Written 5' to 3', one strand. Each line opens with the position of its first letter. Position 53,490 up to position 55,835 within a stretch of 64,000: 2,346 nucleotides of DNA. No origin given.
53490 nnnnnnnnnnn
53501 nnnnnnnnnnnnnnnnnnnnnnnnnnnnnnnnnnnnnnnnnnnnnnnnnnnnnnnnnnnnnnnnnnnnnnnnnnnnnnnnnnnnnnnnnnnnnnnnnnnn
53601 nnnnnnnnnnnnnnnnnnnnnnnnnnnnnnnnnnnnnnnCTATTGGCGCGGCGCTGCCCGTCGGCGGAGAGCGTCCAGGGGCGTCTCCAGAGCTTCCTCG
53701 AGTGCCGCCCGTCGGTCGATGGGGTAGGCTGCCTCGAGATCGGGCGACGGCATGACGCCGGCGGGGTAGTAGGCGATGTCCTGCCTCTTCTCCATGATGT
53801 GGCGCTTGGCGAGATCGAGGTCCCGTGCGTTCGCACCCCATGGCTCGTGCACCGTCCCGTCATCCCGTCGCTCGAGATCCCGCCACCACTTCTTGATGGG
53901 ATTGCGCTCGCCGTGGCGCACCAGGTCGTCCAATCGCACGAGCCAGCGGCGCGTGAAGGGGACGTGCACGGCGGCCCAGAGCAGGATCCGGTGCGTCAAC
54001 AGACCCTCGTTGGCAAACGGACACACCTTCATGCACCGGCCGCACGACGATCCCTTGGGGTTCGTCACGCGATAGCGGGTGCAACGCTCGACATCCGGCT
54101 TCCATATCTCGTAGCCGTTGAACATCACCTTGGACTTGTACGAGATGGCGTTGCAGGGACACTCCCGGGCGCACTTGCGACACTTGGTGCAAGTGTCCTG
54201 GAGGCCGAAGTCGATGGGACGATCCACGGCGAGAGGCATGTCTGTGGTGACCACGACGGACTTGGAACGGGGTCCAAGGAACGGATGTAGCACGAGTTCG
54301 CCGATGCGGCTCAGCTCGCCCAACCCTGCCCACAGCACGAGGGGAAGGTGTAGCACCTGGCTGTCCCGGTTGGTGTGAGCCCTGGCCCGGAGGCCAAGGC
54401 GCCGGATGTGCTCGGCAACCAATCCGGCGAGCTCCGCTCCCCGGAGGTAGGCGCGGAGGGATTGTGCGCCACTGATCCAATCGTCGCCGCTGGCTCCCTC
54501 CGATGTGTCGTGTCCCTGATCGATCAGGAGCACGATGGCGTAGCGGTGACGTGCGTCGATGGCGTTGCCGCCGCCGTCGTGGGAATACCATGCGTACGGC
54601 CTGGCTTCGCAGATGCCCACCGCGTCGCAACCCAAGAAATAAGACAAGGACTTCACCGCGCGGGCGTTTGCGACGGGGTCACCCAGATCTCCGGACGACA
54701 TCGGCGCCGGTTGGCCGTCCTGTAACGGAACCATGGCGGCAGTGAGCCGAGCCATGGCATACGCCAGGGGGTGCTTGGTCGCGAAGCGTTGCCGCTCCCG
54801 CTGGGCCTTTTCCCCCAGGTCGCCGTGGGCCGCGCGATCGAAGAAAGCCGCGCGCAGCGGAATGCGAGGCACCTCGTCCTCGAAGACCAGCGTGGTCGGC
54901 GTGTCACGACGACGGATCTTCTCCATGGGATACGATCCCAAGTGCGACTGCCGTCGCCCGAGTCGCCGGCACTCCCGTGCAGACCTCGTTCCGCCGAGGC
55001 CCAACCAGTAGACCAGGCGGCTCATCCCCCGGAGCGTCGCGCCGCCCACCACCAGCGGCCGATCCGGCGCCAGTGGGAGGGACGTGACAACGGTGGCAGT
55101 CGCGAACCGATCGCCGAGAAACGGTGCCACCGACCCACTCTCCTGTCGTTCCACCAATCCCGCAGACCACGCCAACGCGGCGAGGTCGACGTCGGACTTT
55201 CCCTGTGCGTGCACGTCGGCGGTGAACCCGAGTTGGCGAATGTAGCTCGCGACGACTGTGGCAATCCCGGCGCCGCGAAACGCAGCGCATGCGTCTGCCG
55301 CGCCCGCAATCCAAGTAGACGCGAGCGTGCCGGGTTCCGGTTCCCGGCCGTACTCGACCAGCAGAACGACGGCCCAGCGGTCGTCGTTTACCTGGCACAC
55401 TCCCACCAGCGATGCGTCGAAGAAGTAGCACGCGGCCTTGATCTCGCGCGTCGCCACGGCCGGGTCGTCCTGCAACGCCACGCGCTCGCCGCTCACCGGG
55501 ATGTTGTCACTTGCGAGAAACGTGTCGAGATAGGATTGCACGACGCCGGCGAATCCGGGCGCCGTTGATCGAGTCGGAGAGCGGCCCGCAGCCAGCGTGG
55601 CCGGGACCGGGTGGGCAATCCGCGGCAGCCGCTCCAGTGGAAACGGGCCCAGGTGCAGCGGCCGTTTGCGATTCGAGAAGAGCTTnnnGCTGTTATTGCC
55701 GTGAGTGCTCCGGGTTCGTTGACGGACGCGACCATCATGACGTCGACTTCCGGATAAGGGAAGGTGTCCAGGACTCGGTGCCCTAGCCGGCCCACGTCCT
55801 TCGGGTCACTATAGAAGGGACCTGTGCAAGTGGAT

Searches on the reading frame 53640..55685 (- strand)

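Call 40: search_protein_families(library=pfam, proteins=[window:53640-55685:-], max_evalue=0.0001)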
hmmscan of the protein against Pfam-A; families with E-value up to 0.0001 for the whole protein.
window:53640-55685:- (681 aa): 4 families
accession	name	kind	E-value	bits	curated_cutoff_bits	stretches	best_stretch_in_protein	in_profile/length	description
PF12838.12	Fer4_7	-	1.1e-07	32.6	27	1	498-558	1-51/52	4Fe-4S dicluster domain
PF00037.32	Fer4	-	5.7e-06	26.4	21.1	0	497-515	6-24/24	4Fe-4S binding domain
PF12837.12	Fer4_6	-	3.1e-05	24.1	25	0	496-514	6-24/24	4Fe-4S binding domain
PF13484.11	Fer4_16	-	3.6e-05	24.9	30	1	498-557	1-65/66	4Fe-4S double cluster binding domain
